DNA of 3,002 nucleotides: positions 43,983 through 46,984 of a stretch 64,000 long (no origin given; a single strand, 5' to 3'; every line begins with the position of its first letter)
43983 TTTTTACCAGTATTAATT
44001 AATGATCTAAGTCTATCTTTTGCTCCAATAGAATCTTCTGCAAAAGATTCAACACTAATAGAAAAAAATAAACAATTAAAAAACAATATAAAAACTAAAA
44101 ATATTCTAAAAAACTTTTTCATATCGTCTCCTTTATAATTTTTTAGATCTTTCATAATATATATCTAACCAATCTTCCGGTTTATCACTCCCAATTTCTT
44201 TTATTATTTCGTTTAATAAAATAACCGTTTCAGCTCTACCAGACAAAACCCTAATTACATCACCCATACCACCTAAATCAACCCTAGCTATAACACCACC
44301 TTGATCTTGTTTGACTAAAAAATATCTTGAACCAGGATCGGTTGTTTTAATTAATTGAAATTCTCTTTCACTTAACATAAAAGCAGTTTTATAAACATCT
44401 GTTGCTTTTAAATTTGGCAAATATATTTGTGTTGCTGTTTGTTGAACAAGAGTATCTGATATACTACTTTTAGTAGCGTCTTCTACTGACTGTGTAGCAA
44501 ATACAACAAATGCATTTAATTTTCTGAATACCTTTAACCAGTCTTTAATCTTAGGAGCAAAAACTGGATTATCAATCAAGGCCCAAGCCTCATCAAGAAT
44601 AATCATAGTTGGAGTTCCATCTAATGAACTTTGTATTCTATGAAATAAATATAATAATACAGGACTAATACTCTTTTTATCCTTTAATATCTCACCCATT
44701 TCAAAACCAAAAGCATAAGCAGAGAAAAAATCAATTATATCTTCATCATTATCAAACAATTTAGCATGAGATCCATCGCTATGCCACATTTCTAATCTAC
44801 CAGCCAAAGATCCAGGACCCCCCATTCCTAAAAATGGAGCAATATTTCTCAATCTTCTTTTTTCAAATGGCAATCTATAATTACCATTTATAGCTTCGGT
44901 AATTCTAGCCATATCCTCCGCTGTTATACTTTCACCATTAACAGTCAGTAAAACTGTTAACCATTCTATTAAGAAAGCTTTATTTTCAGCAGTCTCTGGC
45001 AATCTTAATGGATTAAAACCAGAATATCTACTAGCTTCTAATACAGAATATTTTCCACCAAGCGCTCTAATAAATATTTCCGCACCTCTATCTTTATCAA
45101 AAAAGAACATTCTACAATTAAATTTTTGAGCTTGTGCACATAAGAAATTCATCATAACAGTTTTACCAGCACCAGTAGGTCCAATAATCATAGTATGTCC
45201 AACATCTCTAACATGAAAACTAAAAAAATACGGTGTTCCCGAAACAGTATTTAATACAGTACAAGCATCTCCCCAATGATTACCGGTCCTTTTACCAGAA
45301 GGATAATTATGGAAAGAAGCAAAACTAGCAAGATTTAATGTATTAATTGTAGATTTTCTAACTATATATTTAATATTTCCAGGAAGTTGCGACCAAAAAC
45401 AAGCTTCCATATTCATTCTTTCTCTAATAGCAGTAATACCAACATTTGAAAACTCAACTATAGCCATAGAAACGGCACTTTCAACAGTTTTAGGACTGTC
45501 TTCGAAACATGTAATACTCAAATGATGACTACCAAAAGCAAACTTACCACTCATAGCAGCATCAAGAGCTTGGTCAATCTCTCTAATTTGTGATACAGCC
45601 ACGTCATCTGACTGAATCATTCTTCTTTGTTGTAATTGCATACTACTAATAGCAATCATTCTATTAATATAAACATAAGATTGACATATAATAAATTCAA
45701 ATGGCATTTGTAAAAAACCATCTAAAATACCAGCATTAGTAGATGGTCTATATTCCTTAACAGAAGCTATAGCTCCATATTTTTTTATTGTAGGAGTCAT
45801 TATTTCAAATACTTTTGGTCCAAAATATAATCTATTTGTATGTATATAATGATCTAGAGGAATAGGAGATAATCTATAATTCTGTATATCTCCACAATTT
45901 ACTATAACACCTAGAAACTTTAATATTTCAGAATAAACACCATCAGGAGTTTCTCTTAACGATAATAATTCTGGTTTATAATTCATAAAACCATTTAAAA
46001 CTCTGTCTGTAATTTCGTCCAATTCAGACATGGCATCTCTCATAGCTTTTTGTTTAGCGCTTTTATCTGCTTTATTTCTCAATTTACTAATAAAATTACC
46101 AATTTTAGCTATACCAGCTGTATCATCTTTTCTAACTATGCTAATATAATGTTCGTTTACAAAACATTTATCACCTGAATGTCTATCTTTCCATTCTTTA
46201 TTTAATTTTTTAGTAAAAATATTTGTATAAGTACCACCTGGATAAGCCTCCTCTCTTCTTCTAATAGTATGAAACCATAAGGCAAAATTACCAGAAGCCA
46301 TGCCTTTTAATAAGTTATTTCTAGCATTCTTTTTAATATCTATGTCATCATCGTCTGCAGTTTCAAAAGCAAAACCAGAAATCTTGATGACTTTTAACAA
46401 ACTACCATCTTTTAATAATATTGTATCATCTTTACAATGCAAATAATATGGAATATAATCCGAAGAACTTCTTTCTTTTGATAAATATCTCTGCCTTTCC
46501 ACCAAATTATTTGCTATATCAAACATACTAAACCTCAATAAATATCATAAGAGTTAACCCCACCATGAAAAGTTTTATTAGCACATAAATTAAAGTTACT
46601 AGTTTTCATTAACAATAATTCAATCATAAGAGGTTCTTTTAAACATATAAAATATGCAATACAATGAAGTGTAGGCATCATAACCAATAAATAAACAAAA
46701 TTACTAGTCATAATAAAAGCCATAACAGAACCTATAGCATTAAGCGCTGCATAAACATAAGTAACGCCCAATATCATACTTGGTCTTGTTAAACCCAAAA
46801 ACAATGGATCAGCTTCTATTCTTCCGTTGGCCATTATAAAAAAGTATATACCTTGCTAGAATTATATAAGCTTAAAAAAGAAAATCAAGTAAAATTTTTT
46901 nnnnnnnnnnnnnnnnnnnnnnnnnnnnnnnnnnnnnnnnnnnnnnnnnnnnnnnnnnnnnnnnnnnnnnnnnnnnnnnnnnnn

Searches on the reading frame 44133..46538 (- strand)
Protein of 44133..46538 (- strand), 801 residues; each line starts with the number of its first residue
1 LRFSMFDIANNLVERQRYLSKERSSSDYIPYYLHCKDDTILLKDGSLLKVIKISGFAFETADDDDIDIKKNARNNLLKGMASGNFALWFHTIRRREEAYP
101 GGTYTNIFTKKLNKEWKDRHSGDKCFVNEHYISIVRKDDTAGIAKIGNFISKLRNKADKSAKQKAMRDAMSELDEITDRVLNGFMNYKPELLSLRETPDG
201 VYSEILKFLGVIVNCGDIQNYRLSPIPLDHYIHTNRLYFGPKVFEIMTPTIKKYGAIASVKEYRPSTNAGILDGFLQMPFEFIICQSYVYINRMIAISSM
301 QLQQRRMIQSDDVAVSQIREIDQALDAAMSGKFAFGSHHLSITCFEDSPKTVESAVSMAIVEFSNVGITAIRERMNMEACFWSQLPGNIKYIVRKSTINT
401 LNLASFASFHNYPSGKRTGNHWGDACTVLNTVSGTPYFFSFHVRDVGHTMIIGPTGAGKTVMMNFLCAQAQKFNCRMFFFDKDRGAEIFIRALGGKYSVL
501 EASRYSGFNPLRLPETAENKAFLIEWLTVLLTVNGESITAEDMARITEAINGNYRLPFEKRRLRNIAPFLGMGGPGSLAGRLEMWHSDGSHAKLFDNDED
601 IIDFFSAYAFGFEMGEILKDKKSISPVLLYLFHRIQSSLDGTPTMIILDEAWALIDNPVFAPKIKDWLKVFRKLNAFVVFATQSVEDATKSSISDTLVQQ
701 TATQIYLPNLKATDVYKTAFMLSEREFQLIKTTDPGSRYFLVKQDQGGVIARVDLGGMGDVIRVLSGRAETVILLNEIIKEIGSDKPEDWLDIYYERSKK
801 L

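Call 9: search_protein_families(library=pfam, proteins=[window:44133-46538:-], max_evalue=0.001)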
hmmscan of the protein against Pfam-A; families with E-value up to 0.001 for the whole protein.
window:44133-46538:- (801 aa): 4 families
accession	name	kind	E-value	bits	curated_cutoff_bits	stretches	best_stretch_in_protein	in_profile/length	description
PF03135.19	CagE_TrbE_VirB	-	1.4e-54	185.6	21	1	191-394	2-204/204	CagE, TrbE, VirB family, component of type IV transporter system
PF19044.6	P-loop_TraG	-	1.3e-14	54.1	25.8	2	582-716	188-325/413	TraG P-loop domain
PF12846.13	AAA_10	-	1.3e-09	38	27.5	1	447-523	22-90/362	AAA-like domain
PF13401.12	AAA_22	-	0.00062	20.5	27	0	447-478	6-37/130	AAA domain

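Call 73: list_cluster_members(proteins=[L002:5794-5979:-, L002:5548-5751:-, window:44133-46526:-, window:56004-56963:+, window:58360-58980:-, window:51435-51977:+, window:31468-32634:+, L012:6450-8801:+, P0006, P0003])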
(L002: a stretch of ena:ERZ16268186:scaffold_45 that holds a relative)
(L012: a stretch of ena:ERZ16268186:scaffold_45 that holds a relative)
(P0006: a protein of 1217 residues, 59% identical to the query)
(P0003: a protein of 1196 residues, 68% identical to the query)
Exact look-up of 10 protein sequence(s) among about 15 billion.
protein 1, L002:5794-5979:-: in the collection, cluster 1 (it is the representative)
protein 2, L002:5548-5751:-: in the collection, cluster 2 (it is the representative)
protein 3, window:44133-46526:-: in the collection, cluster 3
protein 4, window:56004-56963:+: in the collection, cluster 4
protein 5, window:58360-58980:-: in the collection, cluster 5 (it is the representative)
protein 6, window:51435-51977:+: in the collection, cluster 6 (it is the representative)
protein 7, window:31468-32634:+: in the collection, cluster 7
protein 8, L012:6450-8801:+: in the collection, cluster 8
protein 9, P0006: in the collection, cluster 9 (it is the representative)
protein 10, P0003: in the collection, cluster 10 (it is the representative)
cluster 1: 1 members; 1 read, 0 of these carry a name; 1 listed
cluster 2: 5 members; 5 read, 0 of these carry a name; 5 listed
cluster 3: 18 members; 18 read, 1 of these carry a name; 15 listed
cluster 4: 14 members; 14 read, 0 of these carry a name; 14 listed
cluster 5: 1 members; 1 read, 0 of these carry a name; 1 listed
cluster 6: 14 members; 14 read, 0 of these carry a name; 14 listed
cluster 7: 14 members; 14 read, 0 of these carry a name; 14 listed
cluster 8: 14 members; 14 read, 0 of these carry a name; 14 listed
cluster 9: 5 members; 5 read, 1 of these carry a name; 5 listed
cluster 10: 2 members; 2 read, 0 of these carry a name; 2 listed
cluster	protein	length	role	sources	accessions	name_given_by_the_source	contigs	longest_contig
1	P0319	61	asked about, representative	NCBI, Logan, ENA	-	-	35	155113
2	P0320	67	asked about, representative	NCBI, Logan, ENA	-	-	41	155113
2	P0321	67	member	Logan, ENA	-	-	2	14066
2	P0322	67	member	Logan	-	-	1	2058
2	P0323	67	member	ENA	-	-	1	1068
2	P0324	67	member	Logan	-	-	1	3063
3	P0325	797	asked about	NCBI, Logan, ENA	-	-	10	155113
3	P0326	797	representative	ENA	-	-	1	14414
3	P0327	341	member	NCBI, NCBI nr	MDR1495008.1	MAG: VirB4 family type IV secretion/conjugal transfer ATPase, partial [Rickettsiales ... | VirB4 family type IV secretion/conjugal transfer ATPase [Rickettsiales bacterium]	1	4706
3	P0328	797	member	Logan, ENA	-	-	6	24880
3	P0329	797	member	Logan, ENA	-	-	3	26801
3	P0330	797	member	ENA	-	-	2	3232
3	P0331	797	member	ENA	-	-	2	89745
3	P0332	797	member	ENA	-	-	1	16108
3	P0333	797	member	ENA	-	-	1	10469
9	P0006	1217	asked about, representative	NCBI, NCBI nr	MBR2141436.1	MAG: glycoside hydrolase TIM-barrel-like domain-containing protein [Rickettsiales ... | glycoside hydrolase TIM-barrel-like domain-containing protein [Rickettsiales bacterium]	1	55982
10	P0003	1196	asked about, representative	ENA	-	-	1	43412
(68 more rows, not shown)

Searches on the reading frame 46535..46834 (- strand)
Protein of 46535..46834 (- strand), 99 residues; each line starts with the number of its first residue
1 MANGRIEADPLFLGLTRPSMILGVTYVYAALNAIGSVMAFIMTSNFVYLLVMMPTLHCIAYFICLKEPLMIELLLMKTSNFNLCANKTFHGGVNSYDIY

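Call 9: search_protein_families(library=pfam, proteins=[window:46535-46834:-], max_evalue=0.001)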
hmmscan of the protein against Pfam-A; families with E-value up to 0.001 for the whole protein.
window:46535-46834:- (99 aa): 1 family
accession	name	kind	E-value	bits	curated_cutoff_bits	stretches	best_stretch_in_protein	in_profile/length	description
PF05101.18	VirB3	-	1.5e-22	80.2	23.9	1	7-91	1-84/84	Type IV secretory pathway, VirB3-like protein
